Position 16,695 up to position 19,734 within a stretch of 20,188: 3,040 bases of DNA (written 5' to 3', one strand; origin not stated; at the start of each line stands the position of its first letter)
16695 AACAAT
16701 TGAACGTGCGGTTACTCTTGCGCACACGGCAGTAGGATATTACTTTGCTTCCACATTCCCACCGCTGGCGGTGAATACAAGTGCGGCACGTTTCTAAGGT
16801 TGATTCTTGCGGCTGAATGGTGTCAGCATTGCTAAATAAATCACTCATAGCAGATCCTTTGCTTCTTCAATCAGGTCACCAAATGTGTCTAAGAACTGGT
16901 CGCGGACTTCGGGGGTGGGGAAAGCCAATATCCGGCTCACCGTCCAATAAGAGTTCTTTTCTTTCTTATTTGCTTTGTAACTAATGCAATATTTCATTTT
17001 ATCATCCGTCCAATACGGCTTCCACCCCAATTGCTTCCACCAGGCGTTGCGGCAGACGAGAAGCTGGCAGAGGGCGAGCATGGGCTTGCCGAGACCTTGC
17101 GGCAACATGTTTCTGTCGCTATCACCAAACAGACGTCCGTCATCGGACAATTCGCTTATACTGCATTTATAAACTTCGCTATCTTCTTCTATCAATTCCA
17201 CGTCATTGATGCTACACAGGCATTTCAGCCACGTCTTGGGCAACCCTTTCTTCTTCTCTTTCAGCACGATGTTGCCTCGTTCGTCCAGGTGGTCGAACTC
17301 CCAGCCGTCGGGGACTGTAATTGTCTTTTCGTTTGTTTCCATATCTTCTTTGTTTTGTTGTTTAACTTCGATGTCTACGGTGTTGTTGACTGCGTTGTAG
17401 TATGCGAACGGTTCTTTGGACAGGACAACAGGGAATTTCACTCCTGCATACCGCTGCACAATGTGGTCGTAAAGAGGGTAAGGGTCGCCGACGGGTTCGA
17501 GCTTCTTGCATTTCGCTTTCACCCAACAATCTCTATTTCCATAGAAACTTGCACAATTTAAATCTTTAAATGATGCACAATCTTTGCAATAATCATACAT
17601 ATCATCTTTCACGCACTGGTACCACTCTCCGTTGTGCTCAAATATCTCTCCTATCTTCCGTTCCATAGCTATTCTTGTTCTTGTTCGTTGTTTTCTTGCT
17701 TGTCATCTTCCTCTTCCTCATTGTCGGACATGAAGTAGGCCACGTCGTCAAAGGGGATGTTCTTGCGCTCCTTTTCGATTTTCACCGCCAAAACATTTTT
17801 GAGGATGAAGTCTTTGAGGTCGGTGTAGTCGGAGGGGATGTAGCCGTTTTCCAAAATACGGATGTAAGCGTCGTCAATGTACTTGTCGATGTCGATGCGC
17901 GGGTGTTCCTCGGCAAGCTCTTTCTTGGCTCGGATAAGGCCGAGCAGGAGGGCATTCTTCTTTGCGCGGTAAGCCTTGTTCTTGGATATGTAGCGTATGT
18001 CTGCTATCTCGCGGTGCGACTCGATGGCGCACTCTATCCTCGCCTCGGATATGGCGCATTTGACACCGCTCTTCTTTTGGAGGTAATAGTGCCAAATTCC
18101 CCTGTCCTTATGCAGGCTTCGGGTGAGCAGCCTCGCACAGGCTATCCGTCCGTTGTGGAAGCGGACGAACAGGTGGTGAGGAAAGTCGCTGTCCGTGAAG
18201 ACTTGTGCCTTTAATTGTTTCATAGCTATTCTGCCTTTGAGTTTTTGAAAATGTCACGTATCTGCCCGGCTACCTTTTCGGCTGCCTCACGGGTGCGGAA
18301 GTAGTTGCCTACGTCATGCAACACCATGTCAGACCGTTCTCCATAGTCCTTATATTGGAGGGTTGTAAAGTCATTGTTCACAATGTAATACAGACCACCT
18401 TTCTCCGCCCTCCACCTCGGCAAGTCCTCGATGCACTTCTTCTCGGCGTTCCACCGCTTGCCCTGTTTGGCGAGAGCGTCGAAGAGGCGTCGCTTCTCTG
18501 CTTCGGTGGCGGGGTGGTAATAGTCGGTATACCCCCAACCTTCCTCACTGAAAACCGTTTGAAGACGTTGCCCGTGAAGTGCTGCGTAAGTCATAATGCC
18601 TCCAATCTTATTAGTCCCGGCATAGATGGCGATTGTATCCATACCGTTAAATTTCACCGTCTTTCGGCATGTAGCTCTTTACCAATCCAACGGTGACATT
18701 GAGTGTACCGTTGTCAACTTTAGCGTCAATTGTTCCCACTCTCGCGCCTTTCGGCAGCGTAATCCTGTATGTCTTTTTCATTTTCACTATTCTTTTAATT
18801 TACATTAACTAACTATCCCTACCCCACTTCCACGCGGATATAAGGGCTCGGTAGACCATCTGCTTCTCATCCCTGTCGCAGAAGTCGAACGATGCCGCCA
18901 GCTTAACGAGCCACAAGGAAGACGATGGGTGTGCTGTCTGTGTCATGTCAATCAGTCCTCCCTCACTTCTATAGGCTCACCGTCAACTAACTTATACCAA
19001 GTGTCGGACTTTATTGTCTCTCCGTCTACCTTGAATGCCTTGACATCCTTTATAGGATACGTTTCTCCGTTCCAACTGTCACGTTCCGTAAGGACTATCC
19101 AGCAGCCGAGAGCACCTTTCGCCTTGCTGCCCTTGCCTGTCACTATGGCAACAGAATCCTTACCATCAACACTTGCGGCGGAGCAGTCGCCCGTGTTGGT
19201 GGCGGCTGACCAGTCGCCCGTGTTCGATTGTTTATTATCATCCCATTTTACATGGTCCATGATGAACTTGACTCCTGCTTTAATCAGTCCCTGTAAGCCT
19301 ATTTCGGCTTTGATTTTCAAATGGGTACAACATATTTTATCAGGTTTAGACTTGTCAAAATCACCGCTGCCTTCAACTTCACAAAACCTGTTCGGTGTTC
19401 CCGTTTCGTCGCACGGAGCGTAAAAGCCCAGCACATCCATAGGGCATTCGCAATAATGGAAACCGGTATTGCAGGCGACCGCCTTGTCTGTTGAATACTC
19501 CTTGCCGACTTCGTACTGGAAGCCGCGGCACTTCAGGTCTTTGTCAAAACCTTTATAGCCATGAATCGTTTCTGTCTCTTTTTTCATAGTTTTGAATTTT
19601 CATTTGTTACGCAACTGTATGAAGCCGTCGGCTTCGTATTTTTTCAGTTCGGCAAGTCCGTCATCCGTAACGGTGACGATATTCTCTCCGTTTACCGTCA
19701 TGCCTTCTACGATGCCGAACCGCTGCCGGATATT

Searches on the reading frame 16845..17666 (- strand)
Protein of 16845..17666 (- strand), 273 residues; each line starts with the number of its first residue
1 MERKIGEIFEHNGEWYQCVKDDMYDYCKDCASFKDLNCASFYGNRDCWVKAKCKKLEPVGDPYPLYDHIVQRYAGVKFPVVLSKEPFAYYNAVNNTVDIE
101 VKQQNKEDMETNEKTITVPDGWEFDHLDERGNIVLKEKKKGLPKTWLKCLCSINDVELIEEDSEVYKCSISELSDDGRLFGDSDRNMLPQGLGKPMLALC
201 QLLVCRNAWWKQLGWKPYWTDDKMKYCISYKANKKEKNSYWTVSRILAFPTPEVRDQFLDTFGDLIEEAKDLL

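Call 38: search_protein_families(library=pfam, proteins=[window:16845-17663:-], max_evalue=0.001)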
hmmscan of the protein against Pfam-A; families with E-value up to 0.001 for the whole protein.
window:16845-17663:- (272 aa): 0 families

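Call 50: search_protein_families(library=phrogs, proteins=[window:16845-17663:-], max_evalue=0.00001)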
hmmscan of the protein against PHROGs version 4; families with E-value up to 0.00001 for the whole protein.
window:16845-17663:- (272 aa): 0 families

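Call 52: find_encoding_contigs(protein=window:16845-17666:-, flank=10000, max_places=8)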
Protein window:16845-17666:- (273 aa): 16 contigs read that carry it; 8 places shown.
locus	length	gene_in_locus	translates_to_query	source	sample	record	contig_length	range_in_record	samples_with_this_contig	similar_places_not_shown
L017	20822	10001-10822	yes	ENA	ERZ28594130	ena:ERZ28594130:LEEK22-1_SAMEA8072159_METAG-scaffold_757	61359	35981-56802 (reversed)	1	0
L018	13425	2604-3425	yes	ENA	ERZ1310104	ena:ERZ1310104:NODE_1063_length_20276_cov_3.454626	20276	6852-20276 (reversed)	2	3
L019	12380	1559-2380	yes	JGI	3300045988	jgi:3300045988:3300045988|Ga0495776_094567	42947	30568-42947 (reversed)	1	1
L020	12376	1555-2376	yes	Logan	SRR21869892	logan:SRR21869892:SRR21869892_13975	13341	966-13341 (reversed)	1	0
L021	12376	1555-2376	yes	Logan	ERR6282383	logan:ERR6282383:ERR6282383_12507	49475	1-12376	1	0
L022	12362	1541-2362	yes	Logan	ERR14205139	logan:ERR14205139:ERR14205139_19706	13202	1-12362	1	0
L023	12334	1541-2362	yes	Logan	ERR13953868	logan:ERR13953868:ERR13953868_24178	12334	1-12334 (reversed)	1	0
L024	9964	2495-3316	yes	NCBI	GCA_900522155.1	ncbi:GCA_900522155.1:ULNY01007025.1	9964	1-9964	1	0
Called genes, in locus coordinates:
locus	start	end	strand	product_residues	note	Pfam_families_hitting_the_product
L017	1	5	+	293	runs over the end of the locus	PF03837:RecT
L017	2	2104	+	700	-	PF12705:PDDEXK_1, PF17854:FtsK_alpha, PF01580:FtsK_SpoIIIE (weak), PF01935:DUF87 (weak)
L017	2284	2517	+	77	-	PF11325:DUF3127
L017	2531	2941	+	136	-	PF14902:DUF4494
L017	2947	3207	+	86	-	-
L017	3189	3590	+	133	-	PF08774:VRR_NUC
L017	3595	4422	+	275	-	PF25200:DUF7833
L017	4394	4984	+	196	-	-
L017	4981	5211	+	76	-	-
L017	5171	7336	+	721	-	PF00145:DNA_methylase (weak), PF07591:PT-HINT (faint), PF13403:Hint_2, PF14890:Intein_splicing, PF00145:DNA_methylase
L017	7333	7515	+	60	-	-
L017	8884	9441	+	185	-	-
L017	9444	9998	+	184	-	-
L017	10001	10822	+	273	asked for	-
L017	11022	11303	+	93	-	-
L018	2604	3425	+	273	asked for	-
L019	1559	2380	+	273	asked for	-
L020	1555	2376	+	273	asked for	-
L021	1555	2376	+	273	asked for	-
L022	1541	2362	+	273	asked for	-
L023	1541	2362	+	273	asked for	-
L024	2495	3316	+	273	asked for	-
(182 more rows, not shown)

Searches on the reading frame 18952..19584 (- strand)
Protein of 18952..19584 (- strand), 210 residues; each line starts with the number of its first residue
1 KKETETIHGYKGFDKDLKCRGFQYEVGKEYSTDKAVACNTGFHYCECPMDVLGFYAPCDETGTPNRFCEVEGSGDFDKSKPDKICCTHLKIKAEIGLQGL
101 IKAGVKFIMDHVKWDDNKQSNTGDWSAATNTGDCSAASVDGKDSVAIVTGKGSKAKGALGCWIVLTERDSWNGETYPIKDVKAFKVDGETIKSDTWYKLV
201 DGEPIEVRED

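Call 50: search_protein_families(library=phrogs, proteins=[window:18952-19584:-], max_evalue=0.00001)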
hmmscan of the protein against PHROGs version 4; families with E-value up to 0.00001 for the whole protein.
window:18952-19584:- (210 aa): 4 families
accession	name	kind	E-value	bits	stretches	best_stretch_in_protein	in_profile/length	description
phrog_4433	-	unknown function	1e-56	193.6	2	2-140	8-144/312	-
phrog_27197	-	unknown function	8.1e-35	120.2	1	119-207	8-96/97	-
phrog_14105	-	unknown function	2e-18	67.5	1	4-144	7-138/297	-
phrog_9215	-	unknown function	1.2e-09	39.3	1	3-70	62-130/268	-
